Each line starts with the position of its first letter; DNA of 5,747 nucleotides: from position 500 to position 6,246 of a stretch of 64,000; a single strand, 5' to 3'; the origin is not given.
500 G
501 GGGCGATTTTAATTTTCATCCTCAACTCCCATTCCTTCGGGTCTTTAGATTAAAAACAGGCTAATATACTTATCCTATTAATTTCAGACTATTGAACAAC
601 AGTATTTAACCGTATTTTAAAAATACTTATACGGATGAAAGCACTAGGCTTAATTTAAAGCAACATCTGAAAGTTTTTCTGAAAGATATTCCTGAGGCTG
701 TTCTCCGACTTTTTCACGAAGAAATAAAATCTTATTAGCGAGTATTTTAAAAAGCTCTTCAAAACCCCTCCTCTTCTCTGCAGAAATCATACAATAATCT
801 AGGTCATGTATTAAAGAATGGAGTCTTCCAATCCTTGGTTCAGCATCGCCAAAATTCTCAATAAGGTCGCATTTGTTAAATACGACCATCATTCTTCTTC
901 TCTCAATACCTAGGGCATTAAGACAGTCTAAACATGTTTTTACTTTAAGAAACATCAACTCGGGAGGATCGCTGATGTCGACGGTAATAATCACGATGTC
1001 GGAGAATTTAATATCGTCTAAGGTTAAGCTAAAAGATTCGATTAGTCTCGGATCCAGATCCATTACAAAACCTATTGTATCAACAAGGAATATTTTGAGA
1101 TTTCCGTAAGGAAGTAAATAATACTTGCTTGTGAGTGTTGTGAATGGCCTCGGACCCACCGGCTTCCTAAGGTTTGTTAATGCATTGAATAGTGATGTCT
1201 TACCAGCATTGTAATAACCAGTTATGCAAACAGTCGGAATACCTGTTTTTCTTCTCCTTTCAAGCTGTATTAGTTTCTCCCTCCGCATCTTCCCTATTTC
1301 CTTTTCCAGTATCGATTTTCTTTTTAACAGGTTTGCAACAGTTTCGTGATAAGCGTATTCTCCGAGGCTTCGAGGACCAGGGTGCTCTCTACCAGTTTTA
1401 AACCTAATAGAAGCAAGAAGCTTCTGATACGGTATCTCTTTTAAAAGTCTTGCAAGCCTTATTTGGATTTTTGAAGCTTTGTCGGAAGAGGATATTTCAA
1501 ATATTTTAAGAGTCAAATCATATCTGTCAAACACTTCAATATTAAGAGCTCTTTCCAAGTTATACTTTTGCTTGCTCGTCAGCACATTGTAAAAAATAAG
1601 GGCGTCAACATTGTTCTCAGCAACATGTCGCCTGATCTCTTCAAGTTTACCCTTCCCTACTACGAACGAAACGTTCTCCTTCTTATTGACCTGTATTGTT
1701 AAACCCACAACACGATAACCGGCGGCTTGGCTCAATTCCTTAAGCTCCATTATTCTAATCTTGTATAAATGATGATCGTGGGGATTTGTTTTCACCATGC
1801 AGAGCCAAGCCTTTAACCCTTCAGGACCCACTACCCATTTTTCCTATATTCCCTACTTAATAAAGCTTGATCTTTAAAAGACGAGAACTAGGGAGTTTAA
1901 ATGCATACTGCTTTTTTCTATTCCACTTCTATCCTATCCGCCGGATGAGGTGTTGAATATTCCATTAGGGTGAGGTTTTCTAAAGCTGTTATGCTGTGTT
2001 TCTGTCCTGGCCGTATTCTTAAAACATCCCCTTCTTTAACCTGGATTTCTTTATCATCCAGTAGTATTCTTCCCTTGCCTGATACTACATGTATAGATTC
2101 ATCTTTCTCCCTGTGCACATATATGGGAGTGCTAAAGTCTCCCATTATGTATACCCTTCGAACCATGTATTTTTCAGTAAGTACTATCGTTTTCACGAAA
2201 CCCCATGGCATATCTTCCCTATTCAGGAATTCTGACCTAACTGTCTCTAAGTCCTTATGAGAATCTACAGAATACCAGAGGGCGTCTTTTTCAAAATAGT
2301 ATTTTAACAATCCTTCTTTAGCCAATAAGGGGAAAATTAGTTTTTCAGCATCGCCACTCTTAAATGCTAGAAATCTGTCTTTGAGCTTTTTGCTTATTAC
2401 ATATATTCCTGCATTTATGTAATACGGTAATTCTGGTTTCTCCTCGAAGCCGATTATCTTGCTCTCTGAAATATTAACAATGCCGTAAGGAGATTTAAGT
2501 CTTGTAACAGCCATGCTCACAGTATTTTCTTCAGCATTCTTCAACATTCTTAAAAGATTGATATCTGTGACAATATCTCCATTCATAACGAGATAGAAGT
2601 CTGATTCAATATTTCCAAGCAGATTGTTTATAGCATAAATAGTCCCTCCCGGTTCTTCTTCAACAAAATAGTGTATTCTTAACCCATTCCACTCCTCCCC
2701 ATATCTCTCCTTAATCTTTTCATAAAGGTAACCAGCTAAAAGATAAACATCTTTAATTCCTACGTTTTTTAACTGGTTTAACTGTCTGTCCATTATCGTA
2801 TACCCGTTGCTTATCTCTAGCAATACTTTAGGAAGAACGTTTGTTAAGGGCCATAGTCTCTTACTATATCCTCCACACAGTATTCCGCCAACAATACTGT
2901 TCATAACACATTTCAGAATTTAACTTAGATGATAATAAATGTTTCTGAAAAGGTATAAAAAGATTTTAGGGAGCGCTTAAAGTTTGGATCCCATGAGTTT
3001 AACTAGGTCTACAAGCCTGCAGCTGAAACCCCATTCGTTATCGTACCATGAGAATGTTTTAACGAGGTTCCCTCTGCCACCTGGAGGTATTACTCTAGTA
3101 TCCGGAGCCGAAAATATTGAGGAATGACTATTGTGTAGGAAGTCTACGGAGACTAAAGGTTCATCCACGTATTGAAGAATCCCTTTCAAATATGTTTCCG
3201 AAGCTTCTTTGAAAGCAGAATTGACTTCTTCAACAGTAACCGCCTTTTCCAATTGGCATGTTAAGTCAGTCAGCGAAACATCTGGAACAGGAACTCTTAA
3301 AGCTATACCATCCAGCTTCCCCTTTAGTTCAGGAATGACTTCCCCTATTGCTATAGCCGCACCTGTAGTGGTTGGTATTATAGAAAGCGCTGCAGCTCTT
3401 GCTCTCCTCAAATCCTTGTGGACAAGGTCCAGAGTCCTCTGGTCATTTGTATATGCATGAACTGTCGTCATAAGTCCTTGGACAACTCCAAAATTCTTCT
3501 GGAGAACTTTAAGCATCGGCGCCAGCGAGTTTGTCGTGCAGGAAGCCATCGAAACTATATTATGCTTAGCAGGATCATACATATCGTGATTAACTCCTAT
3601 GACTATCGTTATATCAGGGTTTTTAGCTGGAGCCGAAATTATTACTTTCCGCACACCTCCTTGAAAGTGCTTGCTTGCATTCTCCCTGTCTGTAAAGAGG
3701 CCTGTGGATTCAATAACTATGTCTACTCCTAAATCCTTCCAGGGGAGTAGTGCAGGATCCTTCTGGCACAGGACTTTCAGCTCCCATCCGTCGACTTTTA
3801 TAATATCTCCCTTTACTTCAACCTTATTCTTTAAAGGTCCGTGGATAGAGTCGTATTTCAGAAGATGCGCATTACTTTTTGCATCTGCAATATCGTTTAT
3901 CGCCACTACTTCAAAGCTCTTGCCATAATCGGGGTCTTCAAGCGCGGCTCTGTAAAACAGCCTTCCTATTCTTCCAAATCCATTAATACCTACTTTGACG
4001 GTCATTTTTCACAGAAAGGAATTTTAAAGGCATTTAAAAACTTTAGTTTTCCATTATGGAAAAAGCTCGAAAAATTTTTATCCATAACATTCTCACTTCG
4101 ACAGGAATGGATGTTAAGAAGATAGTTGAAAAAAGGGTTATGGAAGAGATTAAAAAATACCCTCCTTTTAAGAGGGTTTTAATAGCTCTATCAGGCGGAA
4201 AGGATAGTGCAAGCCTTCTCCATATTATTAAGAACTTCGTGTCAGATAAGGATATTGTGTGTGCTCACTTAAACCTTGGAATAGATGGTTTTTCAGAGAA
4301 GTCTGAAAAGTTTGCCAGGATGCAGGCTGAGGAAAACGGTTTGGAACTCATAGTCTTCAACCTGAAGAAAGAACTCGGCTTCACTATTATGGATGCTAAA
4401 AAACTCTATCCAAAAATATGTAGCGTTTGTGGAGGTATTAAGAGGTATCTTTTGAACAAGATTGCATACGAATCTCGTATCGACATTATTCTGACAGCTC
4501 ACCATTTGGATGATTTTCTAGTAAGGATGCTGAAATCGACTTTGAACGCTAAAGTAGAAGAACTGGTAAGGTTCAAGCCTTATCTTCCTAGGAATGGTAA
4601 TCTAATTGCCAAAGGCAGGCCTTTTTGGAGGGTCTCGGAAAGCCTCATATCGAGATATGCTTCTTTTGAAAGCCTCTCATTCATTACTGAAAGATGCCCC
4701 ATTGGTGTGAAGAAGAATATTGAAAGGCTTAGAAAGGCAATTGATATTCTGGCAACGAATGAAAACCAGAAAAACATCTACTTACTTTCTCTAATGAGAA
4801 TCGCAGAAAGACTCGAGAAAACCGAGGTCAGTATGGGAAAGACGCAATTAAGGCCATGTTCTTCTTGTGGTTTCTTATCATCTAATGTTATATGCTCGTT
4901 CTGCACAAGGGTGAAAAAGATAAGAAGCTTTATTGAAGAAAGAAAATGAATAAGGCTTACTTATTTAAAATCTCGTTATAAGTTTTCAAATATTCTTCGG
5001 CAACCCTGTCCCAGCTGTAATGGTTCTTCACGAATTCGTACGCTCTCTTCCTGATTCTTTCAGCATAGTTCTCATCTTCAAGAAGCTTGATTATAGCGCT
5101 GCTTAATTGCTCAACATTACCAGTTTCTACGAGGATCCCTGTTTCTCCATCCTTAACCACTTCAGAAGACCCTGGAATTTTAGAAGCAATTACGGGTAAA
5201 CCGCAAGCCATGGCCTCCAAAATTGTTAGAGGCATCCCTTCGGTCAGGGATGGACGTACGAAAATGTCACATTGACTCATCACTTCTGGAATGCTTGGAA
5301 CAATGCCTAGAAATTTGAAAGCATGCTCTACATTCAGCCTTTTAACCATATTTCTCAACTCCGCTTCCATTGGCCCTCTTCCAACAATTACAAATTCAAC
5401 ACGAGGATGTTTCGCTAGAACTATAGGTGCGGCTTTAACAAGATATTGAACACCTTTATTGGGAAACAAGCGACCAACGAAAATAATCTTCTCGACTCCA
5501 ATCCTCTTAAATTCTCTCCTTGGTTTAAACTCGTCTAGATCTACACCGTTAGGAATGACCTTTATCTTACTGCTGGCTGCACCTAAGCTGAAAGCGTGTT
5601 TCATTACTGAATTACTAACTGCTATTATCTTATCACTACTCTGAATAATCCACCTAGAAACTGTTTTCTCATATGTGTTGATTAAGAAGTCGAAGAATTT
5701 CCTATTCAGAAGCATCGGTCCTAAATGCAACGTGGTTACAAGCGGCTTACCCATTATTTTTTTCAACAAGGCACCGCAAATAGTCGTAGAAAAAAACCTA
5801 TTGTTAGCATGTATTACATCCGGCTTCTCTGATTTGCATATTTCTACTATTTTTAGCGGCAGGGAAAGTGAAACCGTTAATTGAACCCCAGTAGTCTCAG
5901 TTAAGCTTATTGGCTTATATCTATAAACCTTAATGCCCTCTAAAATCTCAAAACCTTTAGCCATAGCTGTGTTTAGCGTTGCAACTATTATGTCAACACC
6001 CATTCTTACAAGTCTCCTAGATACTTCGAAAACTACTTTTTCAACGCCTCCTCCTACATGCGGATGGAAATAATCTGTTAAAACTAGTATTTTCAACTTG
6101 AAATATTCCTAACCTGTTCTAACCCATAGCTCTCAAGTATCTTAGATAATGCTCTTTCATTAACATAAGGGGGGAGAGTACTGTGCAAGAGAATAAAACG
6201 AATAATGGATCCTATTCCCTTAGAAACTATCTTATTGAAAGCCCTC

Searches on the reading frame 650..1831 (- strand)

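Call 19: search_protein_families(library=pfam, proteins=[window:650-1831:-], max_evalue=0.001)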
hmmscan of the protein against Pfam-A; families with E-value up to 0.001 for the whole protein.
window:650-1831:- (393 aa): 4 families
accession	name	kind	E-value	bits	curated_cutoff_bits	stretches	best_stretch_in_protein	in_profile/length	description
PF13167.11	GTP-bdg_N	-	8e-23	81.3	25.4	1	27-111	4-88/89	GTP-binding GTPase N-terminal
PF01926.29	MMR_HSR1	-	6.2e-16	59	21.9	1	200-320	1-113/113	50S ribosome-binding GTPase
PF02421.24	FeoB_N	-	1.5e-06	28.3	27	1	200-261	2-62/156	Ferrous iron transport protein B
PF03193.22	RsgA_GTPase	-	0.00053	20.3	30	0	310-371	52-111/174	RsgA GTPase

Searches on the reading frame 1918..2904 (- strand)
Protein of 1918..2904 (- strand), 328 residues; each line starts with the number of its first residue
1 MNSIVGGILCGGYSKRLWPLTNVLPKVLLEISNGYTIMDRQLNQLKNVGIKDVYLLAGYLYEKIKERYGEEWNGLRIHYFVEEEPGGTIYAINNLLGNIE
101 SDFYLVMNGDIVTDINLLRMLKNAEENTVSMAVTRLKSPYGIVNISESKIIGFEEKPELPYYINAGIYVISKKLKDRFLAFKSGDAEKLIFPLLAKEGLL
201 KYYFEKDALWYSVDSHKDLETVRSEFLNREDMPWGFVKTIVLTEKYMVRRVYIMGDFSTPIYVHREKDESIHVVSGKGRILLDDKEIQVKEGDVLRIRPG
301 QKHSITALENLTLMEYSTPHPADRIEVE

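Call 19: search_protein_families(library=pfam, proteins=[window:1918-2904:-], max_evalue=0.001)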
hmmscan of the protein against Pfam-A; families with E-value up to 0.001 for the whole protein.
window:1918-2904:- (328 aa): 6 families
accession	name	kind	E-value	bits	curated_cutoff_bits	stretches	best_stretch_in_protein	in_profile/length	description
PF00483.29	NTP_transferase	-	9e-30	104.5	21.2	1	8-225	4-241/245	Nucleotidyl transferase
PF12804.13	NTP_transf_3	-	8.5e-10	39.5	27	1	8-135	3-122/160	MobA-like NTP transferase domain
PF07883.17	Cupin_2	-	2.8e-09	37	27.2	1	255-307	8-58/70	Cupin domain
PF01050.24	MannoseP_isomer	-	5.1e-06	27.1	23.6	1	232-308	14-90/116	Mannose-6-phosphate isomerase C-terminal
PF02311.25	AraC_binding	-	0.00013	22.2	21.1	1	272-308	28-64/135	AraC-like ligand binding domain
PF05899.18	Cupin_3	-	0.0002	21.4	23.5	1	266-304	24-63/74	EutQ-like cupin domain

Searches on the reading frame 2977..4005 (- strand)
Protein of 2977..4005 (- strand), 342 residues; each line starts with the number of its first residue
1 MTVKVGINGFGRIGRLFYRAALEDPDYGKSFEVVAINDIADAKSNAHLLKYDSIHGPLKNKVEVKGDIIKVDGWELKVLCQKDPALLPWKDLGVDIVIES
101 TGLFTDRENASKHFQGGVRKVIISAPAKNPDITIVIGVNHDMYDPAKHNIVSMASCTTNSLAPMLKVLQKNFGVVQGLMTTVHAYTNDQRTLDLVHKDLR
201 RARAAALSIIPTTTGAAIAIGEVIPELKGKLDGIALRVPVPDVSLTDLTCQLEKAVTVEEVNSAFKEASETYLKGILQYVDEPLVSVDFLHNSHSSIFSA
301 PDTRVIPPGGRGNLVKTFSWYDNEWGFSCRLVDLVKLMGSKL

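Call 19: search_protein_families(library=pfam, proteins=[window:2977-4005:-], max_evalue=0.001)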
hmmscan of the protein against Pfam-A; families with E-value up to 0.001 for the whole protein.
window:2977-4005:- (342 aa): 2 families
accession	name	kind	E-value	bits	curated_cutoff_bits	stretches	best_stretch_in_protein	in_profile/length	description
PF02800.25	Gp_dh_C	-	4.4e-66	221.8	24.4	1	161-321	1-158/158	Glyceraldehyde 3-phosphate dehydrogenase, C-terminal domain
PF00044.30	Gp_dh_N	-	2.4e-36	124.5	31.7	1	3-106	1-100/101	Glyceraldehyde 3-phosphate dehydrogenase, NAD binding domain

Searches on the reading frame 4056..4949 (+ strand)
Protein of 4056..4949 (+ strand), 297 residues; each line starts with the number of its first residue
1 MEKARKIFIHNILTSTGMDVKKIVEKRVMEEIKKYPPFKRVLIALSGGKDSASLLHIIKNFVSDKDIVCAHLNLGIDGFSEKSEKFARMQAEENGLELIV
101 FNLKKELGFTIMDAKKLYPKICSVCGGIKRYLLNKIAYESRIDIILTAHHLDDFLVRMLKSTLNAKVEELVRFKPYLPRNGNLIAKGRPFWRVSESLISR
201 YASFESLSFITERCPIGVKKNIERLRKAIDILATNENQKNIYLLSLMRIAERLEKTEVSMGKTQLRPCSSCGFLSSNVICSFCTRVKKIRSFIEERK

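Call 19: search_protein_families(library=pfam, proteins=[window:4056-4949:+], max_evalue=0.001)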
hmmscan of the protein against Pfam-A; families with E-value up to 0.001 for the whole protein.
window:4056-4949:+ (297 aa): 1 family
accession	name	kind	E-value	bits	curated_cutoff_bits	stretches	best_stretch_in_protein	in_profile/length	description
PF01171.26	ATP_bind_3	-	6.7e-15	55.7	27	1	41-211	2-165/182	PP-loop family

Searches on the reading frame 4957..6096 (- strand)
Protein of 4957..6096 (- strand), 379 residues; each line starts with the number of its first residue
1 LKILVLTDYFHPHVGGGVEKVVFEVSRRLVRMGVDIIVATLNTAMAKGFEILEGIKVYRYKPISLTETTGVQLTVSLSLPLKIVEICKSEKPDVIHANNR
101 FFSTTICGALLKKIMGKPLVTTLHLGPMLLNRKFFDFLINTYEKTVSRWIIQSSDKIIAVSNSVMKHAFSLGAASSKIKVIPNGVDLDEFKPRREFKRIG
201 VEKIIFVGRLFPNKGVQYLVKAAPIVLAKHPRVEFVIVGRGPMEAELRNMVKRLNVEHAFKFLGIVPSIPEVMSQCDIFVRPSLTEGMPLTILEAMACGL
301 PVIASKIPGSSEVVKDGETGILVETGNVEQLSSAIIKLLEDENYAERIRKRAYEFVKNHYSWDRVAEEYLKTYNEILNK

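Call 19: search_protein_families(library=pfam, proteins=[window:4957-6096:-], max_evalue=0.001)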
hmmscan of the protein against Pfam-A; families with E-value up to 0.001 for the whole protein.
window:4957-6096:- (379 aa): 7 families
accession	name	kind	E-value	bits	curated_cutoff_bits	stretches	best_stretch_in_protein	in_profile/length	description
PF00534.26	Glycos_transf_1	-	7e-50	169.4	26.4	1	198-354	12-171/172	Glycosyl transferases group 1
PF13692.12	Glyco_trans_1_4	-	5.9e-46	156.7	27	1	203-341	3-142/142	Glycosyl transferases group 1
PF13439.12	Glyco_transf_4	-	2.4e-28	99.7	28.5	1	16-188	2-169/170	Glycosyltransferase Family 4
PF13579.12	Glyco_trans_4_4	-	1e-13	52.3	29.7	1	16-184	1-158/158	Glycosyl transferase 4-like domain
PF20706.3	GT4-conflict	-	5.2e-13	49.2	26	1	146-367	139-383/385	Family 4 Glycosyltransferase in conflict systems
PF13524.12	Glyco_trans_1_2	-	8e-12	45.8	25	1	229-370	11-143/144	Glycosyl transferase-like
PF13477.12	Glyco_trans_4_2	-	4.6e-06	27.3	23.4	1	21-159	12-137/139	Glycosyl transferase 4-like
